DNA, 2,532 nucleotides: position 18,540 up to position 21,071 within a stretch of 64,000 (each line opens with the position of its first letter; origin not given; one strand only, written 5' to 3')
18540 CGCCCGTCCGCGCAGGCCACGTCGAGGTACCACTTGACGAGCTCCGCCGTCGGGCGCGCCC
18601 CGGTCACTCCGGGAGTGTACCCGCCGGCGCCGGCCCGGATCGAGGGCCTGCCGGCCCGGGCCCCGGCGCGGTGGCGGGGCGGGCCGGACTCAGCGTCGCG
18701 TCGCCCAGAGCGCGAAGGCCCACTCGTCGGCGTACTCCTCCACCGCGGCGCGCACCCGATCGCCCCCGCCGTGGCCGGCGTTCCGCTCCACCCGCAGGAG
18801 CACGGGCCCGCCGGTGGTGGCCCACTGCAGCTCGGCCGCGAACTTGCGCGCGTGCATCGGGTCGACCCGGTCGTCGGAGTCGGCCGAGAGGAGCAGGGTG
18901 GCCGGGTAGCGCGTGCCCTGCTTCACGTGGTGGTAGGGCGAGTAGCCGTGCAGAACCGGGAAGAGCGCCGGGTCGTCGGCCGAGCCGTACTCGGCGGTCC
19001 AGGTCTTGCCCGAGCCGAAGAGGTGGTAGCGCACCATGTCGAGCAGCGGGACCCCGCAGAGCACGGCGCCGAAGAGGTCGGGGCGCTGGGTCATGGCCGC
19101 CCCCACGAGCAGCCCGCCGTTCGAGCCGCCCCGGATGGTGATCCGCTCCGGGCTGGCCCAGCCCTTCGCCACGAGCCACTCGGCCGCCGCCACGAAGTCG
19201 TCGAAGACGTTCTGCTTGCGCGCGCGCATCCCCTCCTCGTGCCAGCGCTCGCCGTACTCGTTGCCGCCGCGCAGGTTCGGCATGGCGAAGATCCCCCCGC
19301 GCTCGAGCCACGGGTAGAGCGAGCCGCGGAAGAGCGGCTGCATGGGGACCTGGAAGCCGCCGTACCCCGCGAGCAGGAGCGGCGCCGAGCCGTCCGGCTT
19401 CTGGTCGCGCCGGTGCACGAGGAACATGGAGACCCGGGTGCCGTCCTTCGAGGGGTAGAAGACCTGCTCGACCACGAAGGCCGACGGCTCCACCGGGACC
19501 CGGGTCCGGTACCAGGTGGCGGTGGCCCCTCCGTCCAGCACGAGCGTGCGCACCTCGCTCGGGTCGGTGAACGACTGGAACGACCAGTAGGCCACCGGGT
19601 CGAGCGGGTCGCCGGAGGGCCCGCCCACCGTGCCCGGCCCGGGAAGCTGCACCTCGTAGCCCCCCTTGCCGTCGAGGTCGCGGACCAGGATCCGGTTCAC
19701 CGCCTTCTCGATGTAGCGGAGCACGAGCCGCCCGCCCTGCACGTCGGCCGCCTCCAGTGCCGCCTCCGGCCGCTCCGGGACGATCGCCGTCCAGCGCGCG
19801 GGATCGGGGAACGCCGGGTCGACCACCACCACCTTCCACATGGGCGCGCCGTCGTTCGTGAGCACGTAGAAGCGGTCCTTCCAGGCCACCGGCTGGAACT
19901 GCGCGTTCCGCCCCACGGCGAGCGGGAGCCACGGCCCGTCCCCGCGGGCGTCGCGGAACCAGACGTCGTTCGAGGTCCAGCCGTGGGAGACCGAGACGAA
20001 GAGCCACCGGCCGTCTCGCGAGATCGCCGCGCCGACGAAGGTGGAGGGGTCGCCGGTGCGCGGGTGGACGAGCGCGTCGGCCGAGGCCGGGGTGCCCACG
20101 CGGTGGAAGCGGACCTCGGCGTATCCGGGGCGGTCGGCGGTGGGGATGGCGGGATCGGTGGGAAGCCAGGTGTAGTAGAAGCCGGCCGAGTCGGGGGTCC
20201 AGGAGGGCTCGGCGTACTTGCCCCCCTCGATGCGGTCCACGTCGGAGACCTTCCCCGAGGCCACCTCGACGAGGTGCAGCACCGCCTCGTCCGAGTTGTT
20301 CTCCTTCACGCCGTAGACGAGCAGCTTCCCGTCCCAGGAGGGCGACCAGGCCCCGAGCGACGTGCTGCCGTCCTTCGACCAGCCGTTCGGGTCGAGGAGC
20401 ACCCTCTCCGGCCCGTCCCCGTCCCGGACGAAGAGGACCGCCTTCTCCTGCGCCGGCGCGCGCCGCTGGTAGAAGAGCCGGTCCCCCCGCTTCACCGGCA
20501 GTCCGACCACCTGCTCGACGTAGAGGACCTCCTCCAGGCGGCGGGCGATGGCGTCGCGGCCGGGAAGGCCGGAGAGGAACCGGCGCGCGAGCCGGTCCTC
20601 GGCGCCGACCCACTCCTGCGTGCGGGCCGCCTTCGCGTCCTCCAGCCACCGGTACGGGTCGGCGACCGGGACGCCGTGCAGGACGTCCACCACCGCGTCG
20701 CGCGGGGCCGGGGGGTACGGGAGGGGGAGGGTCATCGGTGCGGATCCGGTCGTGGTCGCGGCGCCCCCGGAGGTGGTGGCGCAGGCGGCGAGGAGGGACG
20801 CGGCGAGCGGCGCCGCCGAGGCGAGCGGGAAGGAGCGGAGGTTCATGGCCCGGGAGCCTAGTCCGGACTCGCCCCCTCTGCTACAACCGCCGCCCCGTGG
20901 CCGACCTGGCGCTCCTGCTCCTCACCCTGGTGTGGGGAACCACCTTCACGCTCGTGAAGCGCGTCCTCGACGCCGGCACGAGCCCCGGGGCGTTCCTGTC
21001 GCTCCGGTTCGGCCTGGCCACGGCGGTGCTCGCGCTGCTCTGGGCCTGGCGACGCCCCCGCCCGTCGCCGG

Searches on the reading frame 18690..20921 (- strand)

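Call 54: search_protein_families(library=pfam, proteins=[window:18690-20921:-], max_evalue=0.001)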
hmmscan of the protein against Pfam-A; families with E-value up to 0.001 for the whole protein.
window:18690-20921:- (743 aa): 2 families
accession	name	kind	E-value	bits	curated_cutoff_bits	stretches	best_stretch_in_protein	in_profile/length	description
PF02897.21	Peptidase_S9_N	-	1.8e-93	314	24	1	70-457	1-398/414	Prolyl oligopeptidase, N-terminal beta-propeller domain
PF00326.27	Peptidase_S9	-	2.5e-55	187.7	22.6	1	532-739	4-208/213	Prolyl oligopeptidase family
